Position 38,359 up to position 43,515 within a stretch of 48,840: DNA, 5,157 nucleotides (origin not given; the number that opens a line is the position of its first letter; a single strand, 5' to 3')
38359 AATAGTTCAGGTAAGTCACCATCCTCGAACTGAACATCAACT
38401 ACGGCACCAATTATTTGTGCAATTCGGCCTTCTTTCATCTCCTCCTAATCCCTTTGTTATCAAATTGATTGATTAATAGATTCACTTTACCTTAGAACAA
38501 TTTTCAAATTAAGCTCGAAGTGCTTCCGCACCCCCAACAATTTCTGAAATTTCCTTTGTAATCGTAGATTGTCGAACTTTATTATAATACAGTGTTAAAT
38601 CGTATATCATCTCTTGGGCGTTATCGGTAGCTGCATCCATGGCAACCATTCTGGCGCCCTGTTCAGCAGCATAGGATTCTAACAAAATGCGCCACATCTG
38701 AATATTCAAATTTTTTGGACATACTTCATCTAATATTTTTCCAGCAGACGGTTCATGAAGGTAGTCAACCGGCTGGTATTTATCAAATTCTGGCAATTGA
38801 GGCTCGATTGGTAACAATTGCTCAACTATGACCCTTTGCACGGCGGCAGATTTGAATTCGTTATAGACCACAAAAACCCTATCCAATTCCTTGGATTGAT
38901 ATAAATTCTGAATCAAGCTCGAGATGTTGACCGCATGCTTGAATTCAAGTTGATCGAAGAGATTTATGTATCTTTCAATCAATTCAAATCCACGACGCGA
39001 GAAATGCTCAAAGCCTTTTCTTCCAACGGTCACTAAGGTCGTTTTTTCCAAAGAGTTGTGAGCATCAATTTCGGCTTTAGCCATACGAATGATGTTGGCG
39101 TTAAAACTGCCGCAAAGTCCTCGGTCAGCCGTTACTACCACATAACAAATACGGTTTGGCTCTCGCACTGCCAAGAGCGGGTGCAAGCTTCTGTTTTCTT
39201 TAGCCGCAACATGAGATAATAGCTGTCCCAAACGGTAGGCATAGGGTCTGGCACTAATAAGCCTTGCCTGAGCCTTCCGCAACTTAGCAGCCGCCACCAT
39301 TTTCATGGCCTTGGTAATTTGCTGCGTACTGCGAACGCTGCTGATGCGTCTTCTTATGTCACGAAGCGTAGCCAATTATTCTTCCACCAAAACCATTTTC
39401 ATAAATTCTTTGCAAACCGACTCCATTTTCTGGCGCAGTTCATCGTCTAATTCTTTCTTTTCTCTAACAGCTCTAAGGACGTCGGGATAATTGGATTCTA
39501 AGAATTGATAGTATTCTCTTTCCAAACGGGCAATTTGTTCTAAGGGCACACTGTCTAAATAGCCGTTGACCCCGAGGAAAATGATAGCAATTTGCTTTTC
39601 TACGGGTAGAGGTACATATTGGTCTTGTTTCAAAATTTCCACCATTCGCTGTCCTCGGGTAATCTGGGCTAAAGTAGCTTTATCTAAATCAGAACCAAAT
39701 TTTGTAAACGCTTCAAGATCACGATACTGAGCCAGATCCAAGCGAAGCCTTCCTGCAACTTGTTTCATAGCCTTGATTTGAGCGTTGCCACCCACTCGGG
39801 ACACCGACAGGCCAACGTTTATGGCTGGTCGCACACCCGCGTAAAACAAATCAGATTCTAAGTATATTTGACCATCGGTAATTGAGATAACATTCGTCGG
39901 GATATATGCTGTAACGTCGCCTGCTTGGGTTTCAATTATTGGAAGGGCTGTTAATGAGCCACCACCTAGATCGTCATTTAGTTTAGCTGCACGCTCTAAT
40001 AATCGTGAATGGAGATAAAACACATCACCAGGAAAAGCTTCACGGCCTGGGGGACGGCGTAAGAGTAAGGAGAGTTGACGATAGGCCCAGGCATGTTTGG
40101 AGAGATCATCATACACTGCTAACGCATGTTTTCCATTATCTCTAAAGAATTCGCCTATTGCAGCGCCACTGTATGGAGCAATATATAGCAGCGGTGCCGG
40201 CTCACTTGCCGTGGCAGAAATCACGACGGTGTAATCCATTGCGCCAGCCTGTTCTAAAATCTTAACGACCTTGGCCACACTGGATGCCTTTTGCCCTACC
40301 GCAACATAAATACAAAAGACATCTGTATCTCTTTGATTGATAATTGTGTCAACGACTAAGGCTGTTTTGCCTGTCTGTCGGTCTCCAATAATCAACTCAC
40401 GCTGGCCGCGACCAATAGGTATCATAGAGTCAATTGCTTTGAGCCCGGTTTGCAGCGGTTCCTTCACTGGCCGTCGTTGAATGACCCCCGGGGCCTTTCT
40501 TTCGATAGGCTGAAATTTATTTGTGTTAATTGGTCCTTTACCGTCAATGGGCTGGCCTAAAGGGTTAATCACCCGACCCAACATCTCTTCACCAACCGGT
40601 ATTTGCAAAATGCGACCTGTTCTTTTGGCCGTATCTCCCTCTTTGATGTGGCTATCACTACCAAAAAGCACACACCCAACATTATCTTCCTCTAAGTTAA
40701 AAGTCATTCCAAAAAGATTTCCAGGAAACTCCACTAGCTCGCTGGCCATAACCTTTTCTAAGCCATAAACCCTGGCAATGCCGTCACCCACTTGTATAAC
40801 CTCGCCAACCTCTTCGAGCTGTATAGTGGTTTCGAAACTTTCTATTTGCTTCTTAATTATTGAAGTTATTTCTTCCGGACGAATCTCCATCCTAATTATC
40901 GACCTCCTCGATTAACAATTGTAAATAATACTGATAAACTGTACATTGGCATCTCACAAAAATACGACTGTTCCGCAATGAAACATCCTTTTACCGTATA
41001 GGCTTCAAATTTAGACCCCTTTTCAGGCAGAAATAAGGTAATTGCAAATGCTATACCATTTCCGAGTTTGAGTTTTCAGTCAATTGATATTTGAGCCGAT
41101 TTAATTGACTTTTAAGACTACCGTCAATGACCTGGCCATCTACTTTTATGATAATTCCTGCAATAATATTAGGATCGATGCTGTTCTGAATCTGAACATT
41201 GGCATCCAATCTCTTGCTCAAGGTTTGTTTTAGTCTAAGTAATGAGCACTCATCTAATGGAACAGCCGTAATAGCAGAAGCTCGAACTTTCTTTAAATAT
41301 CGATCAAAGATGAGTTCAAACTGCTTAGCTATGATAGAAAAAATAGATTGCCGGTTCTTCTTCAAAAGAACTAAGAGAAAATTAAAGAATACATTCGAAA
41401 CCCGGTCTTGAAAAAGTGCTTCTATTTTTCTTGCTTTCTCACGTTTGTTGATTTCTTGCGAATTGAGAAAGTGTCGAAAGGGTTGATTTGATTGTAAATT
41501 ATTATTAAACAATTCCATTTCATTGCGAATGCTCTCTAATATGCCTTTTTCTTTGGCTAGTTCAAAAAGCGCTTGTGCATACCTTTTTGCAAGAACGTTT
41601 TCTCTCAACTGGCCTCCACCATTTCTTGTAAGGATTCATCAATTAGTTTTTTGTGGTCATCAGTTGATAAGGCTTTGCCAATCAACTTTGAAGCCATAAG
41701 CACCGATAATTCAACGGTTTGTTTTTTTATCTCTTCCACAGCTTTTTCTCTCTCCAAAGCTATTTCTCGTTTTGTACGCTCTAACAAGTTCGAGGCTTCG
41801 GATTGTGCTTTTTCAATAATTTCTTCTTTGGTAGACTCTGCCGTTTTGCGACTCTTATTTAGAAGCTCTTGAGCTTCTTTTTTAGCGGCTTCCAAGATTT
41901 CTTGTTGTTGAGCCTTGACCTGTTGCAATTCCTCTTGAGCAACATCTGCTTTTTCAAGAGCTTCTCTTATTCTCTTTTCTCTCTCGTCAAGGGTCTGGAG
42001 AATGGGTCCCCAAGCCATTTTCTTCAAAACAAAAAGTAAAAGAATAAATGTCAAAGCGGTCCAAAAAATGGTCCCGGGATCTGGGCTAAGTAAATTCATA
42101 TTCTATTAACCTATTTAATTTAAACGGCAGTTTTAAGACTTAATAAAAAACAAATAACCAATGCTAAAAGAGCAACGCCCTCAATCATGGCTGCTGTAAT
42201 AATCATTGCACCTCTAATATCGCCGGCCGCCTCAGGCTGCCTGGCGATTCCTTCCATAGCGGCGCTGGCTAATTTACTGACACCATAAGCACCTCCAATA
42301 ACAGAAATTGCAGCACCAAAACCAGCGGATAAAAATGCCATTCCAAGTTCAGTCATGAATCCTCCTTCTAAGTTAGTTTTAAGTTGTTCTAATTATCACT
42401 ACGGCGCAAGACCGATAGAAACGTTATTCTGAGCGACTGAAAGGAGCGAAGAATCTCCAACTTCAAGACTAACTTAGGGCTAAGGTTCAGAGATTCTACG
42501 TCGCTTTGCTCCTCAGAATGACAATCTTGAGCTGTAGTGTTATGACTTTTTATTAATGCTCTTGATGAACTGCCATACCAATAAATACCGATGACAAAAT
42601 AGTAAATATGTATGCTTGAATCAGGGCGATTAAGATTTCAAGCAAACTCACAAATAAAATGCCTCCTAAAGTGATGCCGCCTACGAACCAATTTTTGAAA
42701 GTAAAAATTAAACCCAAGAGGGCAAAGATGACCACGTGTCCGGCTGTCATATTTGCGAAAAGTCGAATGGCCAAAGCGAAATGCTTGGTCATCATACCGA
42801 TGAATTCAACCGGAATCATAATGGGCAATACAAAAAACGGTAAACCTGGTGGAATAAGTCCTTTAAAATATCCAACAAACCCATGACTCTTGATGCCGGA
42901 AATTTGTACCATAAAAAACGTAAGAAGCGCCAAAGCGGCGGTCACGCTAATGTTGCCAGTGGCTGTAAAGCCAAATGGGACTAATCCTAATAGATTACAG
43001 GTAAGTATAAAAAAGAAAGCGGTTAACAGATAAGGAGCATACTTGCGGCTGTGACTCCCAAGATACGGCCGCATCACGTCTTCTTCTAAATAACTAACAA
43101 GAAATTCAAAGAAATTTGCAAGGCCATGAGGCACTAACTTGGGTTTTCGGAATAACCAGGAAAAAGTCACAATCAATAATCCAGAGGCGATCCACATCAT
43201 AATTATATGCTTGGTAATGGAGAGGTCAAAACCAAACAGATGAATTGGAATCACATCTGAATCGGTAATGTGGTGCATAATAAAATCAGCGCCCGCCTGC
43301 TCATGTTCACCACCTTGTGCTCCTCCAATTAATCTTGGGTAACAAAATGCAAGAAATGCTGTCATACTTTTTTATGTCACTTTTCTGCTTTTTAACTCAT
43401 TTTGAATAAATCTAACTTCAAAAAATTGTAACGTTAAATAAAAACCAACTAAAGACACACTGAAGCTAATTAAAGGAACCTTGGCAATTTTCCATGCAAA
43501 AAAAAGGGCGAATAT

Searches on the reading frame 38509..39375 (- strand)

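Call 8: search_protein_families(library=pfam, proteins=[window:38509-39375:-], max_evalue=0.001)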
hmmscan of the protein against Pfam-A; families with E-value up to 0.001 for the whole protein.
window:38509-39375:- (288 aa): 1 family
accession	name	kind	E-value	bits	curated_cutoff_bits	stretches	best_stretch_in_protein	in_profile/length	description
PF00231.24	ATP-synt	-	3.2e-100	336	39.9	1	3-286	1-285/285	ATP synthase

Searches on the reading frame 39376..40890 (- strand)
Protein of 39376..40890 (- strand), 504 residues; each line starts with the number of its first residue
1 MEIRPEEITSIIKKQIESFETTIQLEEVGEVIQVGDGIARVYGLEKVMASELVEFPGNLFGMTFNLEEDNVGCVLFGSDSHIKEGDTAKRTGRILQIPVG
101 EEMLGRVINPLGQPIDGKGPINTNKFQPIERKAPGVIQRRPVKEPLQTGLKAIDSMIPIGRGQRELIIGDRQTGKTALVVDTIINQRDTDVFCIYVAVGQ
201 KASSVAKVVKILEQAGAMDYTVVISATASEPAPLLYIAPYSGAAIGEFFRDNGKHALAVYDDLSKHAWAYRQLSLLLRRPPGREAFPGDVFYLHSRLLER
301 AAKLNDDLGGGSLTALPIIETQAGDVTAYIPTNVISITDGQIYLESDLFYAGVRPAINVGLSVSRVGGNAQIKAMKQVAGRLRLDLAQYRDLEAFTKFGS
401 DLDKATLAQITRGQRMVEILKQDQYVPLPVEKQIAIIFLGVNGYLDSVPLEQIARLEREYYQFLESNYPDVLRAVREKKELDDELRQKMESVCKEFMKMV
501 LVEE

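Call 8: search_protein_families(library=pfam, proteins=[window:39376-40890:-], max_evalue=0.001)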
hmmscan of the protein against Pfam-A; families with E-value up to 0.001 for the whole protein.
window:39376-40890:- (504 aa): 3 families
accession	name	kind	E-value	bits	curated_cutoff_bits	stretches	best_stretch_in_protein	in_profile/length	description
PF00006.31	ATP-synt_ab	-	1.9e-81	273.2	29.5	1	149-364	1-213/213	ATP synthase alpha/beta family, nucleotide-binding domain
PF00306.32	ATP-synt_ab_C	-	7.9e-49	165.6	27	1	371-496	1-126/126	ATP synthase alpha/beta chain, C terminal domain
PF02874.29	ATP-synt_ab_N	-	2e-17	63.9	20.9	1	26-92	3-69/69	ATP synthase alpha/beta family, beta-barrel domain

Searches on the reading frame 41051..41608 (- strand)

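Call 8: search_protein_families(library=pfam, proteins=[window:41051-41608:-], max_evalue=0.001)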
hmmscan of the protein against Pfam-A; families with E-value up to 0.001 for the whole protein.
window:41051-41608:- (185 aa): 1 family
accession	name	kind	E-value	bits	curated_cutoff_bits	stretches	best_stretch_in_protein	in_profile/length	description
PF00213.23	OSCP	-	1.8e-48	165.3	22.3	1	6-176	1-172/172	ATP synthase delta (OSCP) subunit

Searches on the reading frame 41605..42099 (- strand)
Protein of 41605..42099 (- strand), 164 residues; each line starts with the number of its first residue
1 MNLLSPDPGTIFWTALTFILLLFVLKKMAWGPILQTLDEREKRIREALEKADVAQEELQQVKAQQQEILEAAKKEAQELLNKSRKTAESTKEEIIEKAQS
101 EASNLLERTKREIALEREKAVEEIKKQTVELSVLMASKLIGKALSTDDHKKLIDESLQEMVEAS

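Call 8: search_protein_families(library=pfam, proteins=[window:41605-42099:-], max_evalue=0.001)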
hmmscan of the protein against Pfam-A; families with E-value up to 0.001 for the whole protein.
window:41605-42099:- (164 aa): 3 families
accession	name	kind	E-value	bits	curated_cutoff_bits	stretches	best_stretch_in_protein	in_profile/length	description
PF00430.23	ATP-synt_B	-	9.8e-27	94.1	28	1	10-140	1-131/132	ATP synthase B/B' CF(0)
PF19745.5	FUT8_N_cat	-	0.0001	21.7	27.6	1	18-162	12-160/499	Alpha-(1,6)-fucosyltransferase N- and catalytic domains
PF21865.2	TLN1-like_RS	-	0.00018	22.1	27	1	34-163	28-149/165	Talin 1-like, rod segment domain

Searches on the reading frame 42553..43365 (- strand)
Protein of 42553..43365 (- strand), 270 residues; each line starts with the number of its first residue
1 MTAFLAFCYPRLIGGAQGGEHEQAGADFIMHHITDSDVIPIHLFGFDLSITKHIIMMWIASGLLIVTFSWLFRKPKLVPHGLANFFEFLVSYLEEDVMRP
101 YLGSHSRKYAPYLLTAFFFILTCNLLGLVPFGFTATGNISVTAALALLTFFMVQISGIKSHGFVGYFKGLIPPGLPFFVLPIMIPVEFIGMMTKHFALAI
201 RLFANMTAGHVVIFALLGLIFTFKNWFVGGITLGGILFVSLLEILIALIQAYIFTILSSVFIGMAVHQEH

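Call 28: search_protein_families(library=pfam, proteins=[window:42553-43365:-], max_evalue=0.00001)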
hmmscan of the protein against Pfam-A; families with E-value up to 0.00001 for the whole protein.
window:42553-43365:- (270 aa): 1 family
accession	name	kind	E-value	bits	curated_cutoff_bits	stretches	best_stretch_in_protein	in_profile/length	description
PF00119.25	ATP-synt_A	-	1e-60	205.8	33.9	1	54-262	1-216/217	ATP synthase A chain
